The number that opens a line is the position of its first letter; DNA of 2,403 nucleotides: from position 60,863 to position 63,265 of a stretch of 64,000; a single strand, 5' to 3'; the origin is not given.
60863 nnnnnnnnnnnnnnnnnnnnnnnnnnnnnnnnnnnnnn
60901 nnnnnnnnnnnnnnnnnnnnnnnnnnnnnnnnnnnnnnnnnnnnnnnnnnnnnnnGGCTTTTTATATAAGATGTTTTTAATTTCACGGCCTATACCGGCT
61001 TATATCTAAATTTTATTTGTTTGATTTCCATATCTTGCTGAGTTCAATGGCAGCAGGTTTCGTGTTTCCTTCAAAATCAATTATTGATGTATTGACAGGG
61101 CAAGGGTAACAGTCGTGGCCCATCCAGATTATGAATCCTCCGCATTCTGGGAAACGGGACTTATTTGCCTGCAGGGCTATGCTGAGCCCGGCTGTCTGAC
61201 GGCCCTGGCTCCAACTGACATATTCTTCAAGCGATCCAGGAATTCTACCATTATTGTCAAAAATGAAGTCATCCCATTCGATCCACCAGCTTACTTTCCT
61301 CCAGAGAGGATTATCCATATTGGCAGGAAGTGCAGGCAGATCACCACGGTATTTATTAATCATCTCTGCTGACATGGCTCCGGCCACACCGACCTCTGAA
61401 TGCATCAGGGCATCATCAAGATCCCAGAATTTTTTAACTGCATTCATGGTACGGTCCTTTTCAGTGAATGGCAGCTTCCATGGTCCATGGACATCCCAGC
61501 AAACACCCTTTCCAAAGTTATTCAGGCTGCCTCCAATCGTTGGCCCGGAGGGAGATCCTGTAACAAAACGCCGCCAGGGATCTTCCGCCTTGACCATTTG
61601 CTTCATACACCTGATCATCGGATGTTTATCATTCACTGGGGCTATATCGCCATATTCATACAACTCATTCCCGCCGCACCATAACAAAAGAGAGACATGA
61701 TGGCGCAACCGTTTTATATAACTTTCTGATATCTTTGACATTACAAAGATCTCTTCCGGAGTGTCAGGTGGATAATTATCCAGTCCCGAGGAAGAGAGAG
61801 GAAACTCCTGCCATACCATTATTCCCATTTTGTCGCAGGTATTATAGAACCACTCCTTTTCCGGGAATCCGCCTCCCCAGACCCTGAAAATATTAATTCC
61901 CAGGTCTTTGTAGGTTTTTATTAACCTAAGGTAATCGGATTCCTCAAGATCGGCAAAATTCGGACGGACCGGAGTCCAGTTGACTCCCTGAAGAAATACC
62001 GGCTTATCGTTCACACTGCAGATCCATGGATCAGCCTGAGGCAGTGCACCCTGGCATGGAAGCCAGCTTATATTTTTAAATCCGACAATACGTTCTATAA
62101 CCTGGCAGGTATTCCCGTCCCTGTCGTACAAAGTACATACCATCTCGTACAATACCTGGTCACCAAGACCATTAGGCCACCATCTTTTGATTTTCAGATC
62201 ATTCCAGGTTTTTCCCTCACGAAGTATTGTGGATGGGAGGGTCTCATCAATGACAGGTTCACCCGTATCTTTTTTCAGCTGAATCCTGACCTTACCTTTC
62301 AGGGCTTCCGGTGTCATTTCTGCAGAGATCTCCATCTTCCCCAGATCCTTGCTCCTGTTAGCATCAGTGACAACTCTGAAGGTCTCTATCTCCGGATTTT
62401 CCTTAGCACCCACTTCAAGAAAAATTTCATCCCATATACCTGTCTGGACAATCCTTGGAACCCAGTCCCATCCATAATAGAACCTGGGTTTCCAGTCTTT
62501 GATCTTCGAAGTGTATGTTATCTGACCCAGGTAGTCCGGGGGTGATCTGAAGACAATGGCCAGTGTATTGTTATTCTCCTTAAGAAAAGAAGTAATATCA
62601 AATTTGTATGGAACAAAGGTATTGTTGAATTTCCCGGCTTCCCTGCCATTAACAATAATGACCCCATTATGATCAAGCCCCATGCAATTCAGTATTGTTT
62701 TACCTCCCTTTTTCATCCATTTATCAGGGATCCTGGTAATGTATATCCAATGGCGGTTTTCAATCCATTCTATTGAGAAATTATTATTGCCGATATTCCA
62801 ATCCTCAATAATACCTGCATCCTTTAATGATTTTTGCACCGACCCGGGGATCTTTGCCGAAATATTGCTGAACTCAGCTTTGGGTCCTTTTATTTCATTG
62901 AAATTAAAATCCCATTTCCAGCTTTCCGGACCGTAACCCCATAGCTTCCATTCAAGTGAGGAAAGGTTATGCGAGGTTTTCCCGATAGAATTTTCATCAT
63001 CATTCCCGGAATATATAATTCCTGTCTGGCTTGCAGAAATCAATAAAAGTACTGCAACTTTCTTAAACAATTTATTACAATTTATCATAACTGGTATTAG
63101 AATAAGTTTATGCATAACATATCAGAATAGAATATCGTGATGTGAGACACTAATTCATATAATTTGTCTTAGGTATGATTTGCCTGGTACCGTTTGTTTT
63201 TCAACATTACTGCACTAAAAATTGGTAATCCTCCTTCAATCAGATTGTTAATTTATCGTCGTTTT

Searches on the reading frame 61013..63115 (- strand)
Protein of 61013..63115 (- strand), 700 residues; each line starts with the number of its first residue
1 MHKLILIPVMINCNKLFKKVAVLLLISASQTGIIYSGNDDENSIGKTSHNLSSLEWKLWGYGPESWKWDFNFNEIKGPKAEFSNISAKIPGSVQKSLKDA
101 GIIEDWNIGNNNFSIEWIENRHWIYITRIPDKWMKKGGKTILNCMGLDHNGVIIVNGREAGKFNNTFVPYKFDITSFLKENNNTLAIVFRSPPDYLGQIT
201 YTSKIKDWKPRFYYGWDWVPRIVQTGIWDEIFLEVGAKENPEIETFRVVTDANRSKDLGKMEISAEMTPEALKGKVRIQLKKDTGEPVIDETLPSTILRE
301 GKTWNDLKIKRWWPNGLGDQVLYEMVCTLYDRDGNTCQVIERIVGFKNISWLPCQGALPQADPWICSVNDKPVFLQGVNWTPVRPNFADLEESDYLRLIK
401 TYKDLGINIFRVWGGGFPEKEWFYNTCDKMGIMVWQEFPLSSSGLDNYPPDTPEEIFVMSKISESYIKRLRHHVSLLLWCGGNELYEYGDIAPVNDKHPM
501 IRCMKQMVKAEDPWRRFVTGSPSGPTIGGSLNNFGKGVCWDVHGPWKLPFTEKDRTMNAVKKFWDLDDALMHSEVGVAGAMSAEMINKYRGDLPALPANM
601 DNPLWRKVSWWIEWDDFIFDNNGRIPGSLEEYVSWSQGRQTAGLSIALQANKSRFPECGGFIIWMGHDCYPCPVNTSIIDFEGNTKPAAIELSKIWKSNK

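Call 40: search_protein_families(library=pfam, proteins=[window:61013-63115:-], max_evalue=1)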
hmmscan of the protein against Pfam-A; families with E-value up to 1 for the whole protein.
window:61013-63115:- (700 aa): 3 families
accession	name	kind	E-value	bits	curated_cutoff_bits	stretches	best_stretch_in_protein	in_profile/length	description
PF22666.2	Glyco_hydro_2_N2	-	1.9e-30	106.5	27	1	84-228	11-166/167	Glycosyl hydrolase 2 galactose-binding domain-like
PF02836.23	Glyco_hydro_2_C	-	6e-10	39.2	21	1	367-512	9-153/302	Glycosyl hydrolases family 2, TIM barrel domain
PF02837.24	Glyco_hydro_2_N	-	3.1e-06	27.7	28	1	128-188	74-132/169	Glycosyl hydrolases family 2, sugar binding domain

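Call 51: find_encoding_contigs(protein=window:61013-63115:-, flank=10000, max_places=1)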
Protein window:61013-63115:- (700 aa): 2 contigs read that carry it; 1 place shown.
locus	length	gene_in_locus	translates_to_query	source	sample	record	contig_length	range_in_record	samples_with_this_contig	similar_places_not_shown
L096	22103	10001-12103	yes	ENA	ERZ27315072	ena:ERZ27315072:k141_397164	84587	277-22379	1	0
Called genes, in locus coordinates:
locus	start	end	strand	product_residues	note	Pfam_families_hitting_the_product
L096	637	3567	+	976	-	PF01074:Glyco_hydro_38N, PF07748:Glyco_hydro_38C, PF17677:Glyco_hydro38C2 (faint)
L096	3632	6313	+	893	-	PF01074:Glyco_hydro_38N, PF07748:Glyco_hydro_38C (weak), PF17677:Glyco_hydro38C2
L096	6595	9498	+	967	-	PF01074:Glyco_hydro_38N, PF07748:Glyco_hydro_38C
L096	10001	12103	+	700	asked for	PF22666:Glyco_hydro_2_N2, PF02836:Glyco_hydro_2_C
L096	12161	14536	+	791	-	PF17678:Glyco_hydro_92N, PF07971:Glyco_hydro_92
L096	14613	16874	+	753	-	PF17678:Glyco_hydro_92N, PF07971:Glyco_hydro_92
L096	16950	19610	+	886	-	PF01074:Glyco_hydro_38N, PF16477:DUF5054 (weak)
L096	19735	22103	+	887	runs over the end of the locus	PF01074:Glyco_hydro_38N (weak), PF16477:DUF5054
